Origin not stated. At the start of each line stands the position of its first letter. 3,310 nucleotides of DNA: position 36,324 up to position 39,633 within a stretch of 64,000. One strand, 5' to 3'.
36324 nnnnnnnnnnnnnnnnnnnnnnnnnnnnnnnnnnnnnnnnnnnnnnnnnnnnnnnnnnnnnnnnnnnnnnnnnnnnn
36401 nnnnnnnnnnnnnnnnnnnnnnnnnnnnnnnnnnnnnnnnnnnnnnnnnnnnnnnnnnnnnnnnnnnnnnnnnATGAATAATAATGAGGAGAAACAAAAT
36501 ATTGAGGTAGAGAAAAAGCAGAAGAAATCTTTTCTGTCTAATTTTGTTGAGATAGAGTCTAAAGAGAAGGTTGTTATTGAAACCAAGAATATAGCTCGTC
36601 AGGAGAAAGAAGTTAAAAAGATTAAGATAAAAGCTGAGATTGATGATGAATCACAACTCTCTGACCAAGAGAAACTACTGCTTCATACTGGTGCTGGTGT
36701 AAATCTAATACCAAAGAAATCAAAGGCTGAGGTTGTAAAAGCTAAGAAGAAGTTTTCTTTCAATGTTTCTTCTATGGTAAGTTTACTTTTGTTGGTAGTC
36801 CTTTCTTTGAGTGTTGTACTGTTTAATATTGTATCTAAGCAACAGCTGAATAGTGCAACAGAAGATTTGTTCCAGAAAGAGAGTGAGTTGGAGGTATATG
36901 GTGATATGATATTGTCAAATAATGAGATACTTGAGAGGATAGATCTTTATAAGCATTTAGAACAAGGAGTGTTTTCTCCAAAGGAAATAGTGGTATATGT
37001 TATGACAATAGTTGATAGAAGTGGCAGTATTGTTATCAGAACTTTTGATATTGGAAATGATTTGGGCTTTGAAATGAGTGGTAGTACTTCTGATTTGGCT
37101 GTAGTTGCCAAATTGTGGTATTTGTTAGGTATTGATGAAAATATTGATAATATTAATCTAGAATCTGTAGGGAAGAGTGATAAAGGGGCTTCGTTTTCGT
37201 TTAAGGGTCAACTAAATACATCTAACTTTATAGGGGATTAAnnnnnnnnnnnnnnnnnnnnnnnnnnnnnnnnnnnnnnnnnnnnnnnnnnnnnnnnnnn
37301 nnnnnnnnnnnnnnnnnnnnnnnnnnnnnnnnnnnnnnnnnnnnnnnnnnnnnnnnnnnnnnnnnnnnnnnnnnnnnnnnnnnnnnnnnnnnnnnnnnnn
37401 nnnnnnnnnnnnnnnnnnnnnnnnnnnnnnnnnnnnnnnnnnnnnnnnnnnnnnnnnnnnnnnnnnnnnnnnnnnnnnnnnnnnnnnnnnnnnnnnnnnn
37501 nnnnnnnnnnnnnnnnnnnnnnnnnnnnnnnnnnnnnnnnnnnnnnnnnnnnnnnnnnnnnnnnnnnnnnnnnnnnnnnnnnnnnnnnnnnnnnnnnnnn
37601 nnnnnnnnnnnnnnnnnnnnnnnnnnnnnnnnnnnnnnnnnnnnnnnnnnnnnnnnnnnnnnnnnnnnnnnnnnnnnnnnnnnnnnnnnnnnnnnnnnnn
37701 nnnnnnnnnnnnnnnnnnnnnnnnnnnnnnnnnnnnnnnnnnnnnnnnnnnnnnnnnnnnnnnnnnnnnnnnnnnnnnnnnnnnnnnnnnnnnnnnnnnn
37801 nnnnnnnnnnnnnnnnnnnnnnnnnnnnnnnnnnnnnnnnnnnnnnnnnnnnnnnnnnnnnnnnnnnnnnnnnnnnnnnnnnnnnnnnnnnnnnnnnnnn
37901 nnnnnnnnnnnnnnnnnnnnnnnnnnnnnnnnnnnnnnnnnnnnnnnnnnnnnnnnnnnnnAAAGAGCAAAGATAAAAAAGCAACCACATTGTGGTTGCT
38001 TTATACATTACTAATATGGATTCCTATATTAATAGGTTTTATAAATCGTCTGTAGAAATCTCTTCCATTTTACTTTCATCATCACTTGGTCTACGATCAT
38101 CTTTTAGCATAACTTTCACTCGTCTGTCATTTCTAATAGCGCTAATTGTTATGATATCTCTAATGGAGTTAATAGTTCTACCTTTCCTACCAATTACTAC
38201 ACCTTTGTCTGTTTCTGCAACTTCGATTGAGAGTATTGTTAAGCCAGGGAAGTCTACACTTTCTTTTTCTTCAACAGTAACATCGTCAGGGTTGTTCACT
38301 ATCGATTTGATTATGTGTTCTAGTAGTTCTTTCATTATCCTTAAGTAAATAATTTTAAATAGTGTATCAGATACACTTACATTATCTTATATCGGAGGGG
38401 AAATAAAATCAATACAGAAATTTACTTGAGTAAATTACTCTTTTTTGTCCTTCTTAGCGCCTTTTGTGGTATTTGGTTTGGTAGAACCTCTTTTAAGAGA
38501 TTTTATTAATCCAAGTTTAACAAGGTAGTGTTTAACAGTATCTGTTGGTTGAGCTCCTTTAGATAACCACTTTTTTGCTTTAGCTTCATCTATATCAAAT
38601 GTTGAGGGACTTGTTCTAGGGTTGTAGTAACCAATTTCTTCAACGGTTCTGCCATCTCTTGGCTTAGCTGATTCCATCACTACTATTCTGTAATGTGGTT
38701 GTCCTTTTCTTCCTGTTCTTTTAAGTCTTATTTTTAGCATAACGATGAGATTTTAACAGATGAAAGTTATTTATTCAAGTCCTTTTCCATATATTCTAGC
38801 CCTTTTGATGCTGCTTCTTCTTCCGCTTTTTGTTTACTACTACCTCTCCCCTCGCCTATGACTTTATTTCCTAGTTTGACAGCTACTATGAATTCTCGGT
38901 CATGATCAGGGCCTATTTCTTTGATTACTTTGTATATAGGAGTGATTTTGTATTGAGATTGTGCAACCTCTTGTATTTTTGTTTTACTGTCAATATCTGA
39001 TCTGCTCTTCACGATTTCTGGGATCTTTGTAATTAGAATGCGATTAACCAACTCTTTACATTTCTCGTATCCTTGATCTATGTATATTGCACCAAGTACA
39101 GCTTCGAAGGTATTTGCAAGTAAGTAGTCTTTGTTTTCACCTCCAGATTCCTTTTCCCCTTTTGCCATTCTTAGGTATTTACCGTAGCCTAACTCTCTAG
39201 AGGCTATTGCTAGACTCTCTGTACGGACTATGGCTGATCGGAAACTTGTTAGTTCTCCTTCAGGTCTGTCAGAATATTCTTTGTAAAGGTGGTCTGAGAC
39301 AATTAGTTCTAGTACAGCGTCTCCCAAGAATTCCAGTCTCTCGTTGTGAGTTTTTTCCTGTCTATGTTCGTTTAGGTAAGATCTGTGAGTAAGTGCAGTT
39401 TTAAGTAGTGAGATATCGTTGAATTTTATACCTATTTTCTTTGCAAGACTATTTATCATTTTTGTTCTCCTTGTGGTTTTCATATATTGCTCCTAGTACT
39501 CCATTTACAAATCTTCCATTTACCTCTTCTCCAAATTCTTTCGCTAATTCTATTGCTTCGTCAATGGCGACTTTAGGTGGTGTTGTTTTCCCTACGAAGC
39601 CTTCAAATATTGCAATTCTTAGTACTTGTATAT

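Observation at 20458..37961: Complete type IV pilus gene cluster with unusual inserts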

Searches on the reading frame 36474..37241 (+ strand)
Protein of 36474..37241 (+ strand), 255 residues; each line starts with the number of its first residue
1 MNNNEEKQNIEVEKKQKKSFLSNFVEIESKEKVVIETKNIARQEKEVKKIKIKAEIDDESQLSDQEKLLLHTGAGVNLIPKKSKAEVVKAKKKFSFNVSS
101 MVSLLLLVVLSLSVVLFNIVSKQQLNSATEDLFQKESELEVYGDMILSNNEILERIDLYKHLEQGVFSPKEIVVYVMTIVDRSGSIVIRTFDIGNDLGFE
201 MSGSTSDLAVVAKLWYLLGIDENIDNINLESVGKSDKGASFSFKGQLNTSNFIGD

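Call 4: search_protein_families(library=pfam, proteins=[window:36474-37241:+], max_evalue=0.01)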
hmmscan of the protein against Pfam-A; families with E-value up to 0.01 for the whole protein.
window:36474-37241:+ (255 aa): 0 families

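Call 9: search_protein_families(library=ncbifam, proteins=[window:36474-37241:+], max_evalue=0.01)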
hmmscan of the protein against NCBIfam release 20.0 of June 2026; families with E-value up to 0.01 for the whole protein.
window:36474-37241:+ (255 aa): 0 families

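Call 26: search_protein_families(library=pfam, proteins=[window:36474-37241:+], max_evalue=10)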
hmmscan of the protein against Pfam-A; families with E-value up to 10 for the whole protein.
window:36474-37241:+ (255 aa): 1 family
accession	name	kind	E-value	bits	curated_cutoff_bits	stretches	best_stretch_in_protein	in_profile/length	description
PF16824.11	CBM_26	-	0.14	12.7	26.6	1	188-244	33-83/125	C-terminal carbohydrate-binding module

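Call 35: search_solved_structures(query=A2, max_evalue=10, show_alignments=0)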
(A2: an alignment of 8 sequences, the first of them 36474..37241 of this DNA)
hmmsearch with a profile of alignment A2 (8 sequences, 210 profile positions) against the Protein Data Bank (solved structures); distinct sequences matched with E-value up to 10: 10.
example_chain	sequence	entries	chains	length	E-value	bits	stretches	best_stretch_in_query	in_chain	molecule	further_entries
6g72_a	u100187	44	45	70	0.071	15.8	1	153-194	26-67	NADH dehydrogenase [ubiquinone] 1 alpha subcomplex subunit 1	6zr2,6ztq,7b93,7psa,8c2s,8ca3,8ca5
7ak5_a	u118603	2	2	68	0.096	15.4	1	153-193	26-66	NADH dehydrogenase [ubiquinone] 1 alpha subcomplex subunit 1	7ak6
6g2j_a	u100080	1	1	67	0.13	14.9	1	153-192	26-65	NADH dehydrogenase [ubiquinone] 1 alpha subcomplex subunit 1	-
5lnk_z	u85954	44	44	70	0.95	12.1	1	155-194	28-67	Mitochondrial complex I, MWFE subunit | NADH dehydrogenase [ubiquinone] 1 alpha subcomplex subunit 1 | NDUFA1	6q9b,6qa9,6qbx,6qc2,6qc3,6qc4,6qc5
5lc5_a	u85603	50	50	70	1.1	12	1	155-194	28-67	NADH dehydrogenase [ubiquinone] 1 alpha subcomplex subunit 1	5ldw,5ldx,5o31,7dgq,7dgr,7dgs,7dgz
8ub3_A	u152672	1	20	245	1.1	11.9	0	81-115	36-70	DpHF7 filament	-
7rd5_F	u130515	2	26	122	1.1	11.9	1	100-132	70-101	Tetraspanin-15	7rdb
8uao_A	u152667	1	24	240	2.2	10.9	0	81-115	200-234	DpHF18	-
8esv_B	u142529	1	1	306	2.3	10.9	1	101-132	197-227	Tetraspanin-15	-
8ubg_A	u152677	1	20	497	2.9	10.5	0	74-113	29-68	DpHF19,Green fluorescent protein (Fragment)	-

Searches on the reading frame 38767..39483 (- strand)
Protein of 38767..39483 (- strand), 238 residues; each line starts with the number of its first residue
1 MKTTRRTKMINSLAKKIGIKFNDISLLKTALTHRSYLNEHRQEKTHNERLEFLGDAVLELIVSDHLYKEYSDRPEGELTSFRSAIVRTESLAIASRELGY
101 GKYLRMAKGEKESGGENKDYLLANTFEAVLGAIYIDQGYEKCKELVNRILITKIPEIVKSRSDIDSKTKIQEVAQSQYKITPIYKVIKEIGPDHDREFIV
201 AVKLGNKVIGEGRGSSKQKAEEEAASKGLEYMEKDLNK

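Call 4: search_protein_families(library=pfam, proteins=[window:38767-39483:-], max_evalue=0.01)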
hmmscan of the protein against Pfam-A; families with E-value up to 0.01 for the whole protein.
window:38767-39483:- (238 aa): 5 families
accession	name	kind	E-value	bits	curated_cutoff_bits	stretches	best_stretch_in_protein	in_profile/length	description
PF14622.11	Ribonucleas_3_3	-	4.2e-39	134.1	35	1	23-153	1-127/128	Ribonuclease-III-like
PF00636.31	Ribonuclease_3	-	9.6e-28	97.4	27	1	48-138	1-102/102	Ribonuclease III domain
PF00035.32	dsrm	-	1.2e-15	58.2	23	1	167-231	2-65/66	Double-stranded RNA binding motif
PF22935.1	RM44_endonuclase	-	4.6e-09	36.9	27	1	13-133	9-139/139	Large ribosomal subunit protein mL44, endonuclease domain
PF24995.1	DSRM_2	-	0.00078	20.3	27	1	170-233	13-78/79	dsRNA binding domain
